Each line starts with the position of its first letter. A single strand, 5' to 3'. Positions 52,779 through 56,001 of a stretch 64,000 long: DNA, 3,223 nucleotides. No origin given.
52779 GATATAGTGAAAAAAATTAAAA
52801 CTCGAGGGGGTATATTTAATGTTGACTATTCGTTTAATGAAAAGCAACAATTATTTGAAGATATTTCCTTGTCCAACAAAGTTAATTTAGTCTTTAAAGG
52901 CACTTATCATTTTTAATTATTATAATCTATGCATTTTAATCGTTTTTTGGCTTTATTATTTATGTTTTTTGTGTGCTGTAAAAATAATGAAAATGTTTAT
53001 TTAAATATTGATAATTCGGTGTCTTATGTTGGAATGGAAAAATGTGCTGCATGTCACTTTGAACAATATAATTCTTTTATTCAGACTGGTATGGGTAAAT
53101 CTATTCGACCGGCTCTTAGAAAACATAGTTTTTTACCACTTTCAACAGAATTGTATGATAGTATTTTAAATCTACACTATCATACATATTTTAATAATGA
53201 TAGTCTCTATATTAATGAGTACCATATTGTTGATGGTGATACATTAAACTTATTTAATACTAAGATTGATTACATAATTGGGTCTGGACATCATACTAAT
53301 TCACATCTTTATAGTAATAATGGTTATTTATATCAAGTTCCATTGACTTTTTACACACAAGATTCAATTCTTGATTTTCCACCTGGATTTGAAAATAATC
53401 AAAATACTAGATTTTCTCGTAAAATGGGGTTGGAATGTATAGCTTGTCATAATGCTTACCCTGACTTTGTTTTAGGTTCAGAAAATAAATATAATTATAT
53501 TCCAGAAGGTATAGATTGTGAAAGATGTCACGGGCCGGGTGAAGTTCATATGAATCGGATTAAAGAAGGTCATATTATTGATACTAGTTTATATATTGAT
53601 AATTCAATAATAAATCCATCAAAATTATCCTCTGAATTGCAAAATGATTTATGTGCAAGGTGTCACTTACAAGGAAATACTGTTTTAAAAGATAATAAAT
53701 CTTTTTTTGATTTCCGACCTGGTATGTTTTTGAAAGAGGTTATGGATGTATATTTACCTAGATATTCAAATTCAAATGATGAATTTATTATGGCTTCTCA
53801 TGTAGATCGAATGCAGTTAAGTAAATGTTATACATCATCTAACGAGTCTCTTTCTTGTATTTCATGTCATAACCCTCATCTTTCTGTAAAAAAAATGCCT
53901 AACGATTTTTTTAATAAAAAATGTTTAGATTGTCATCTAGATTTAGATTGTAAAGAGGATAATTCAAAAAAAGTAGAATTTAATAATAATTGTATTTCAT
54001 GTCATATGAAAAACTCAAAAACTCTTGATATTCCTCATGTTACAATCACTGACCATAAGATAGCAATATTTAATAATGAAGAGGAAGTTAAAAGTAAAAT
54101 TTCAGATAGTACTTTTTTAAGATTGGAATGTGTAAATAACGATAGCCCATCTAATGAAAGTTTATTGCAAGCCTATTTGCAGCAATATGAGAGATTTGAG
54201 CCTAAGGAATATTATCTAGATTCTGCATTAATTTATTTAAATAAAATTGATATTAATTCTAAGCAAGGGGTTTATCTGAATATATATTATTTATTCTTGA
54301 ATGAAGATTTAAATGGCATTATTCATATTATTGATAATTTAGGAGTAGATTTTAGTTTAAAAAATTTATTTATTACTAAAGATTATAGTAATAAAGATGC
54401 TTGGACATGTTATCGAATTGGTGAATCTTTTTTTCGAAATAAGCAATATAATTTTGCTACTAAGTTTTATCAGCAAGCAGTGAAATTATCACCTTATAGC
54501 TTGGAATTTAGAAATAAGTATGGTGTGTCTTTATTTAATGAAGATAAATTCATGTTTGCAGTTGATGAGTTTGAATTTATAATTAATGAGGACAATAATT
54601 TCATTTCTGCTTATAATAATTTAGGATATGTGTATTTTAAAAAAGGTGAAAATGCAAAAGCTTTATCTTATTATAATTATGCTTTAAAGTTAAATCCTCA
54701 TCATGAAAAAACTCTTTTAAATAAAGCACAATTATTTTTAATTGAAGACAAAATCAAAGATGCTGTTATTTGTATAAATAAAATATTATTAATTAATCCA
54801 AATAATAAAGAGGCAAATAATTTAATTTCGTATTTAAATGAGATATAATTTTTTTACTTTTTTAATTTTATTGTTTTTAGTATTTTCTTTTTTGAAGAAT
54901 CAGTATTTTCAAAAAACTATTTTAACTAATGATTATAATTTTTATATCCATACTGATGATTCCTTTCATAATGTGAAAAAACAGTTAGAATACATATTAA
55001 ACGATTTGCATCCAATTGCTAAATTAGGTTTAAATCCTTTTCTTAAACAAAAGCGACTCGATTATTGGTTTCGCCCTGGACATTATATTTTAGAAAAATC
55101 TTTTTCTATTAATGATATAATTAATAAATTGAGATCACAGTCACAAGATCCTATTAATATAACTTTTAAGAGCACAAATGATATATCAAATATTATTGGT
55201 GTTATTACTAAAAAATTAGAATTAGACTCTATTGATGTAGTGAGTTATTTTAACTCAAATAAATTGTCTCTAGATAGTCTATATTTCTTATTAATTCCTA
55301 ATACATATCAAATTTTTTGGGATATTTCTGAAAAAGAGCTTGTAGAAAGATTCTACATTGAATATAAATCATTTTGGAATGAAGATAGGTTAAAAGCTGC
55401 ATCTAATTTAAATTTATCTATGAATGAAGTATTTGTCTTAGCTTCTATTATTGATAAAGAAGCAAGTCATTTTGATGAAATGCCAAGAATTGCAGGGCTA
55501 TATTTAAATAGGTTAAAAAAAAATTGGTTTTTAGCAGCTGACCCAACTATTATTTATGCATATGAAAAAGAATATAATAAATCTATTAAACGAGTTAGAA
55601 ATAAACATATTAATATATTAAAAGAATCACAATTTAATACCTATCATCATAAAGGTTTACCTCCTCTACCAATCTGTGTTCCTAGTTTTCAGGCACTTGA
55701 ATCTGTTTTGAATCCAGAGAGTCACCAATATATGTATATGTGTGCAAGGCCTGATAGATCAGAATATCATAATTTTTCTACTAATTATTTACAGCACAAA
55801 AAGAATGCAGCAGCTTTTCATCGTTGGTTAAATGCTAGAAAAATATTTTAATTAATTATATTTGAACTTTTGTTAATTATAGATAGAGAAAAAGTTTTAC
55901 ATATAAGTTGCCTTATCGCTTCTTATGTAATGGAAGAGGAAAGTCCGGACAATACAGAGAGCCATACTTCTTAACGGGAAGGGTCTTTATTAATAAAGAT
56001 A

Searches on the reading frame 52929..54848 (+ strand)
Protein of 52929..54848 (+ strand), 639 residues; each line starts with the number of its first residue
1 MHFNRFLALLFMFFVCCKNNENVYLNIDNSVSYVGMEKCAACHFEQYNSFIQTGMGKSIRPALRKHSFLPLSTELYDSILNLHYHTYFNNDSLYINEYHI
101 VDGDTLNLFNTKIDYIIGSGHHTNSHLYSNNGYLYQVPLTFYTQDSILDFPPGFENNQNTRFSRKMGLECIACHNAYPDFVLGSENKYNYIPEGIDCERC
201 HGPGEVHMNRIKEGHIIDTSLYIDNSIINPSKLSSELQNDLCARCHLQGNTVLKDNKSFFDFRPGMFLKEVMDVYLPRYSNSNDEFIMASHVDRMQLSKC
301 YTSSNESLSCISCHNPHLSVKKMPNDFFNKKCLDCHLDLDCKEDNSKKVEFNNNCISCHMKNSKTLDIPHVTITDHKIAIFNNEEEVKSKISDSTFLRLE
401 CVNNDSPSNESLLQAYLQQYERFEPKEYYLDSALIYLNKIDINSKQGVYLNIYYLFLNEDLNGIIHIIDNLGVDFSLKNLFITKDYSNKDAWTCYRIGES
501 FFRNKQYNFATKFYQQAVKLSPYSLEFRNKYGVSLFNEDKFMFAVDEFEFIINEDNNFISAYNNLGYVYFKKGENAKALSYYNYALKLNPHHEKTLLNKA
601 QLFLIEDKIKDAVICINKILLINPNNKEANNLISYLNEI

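Call 47: search_protein_families(library=pfam, proteins=[window:52929-54848:+], max_evalue=0.001)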
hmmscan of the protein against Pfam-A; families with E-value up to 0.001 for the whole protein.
window:52929-54848:+ (639 aa): 14 families
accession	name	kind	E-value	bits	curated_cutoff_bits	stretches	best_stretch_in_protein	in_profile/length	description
PF00515.34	TPR_1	-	7e-19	67.2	27.8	2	560-592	2-34/34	Tetratricopeptide repeat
PF07719.23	TPR_2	-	2.6e-16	58.7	27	1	561-592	3-34/34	Tetratricopeptide repeat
PF13181.12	TPR_8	-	2e-10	40.4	25.7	1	560-592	2-34/34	Tetratricopeptide repeat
PF14559.12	TPR_19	-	6.2e-07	30.1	25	1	570-632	2-64/68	Tetratricopeptide repeat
PF14522.11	Cytochrome_C7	-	2.4e-06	27.7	24.8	0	163-246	8-66/67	Cytochrome c7 and related cytochrome c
PF13431.12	TPR_17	-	3.1e-06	27.5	24.4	0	552-579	6-33/34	Tetratricopeptide repeat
PF13424.12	TPR_12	-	6.3e-06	26.7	30.1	0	560-612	4-64/77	Tetratricopeptide repeat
PF13414.12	TPR_11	-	7.8e-06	25.9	26.8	0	566-600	1-35/42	TPR repeat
PF13435.11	Cytochrome_C554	-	1.6e-05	26.1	20.8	0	167-202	48-84/84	Cytochrome c554 and c-prime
PF09699.15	Paired_CXXCH_1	-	2.5e-05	24.3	20.6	0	309-337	8-37/41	Doubled CXXCH motif (Paired_CXXCH_1)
PF14537.11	Cytochrom_c3_2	-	3.6e-05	24.6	25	0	164-247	3-65/79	Cytochrome c3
PF23914.1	TPR_CcmH_CycH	-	0.00013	22.3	42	0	486-593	47-155/158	Cytochrome c-type biogenesis protein H TPR domain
PF22113.1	Mtrc-MtrF_II-IV_dom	-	0.00027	20.9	30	0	169-317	8-166/176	Outer membrane cytochrome MtrC/MtrF-like, domains II/IV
PF13428.12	TPR_14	-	0.00071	20.5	23.5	0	561-602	3-44/44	Tetratricopeptide repeat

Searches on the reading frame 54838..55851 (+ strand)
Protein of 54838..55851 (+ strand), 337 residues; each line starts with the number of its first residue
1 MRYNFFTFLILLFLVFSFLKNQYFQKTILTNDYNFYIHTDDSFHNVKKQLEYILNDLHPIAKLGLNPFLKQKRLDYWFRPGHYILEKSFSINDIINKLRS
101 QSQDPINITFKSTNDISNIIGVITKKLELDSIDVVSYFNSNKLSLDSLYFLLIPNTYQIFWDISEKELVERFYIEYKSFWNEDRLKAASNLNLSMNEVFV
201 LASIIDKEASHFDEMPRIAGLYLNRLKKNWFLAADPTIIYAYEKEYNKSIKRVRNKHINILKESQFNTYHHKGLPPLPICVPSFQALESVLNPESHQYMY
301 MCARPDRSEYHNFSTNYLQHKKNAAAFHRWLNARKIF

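Call 47: search_protein_families(library=pfam, proteins=[window:54838-55851:+], max_evalue=0.001)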
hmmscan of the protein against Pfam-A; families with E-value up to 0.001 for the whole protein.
window:54838-55851:+ (337 aa): 1 family
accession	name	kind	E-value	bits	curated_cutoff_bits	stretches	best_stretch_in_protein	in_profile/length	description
PF02618.21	YceG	-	1.5e-63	215.3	32.4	1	36-325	2-274/275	YceG-like family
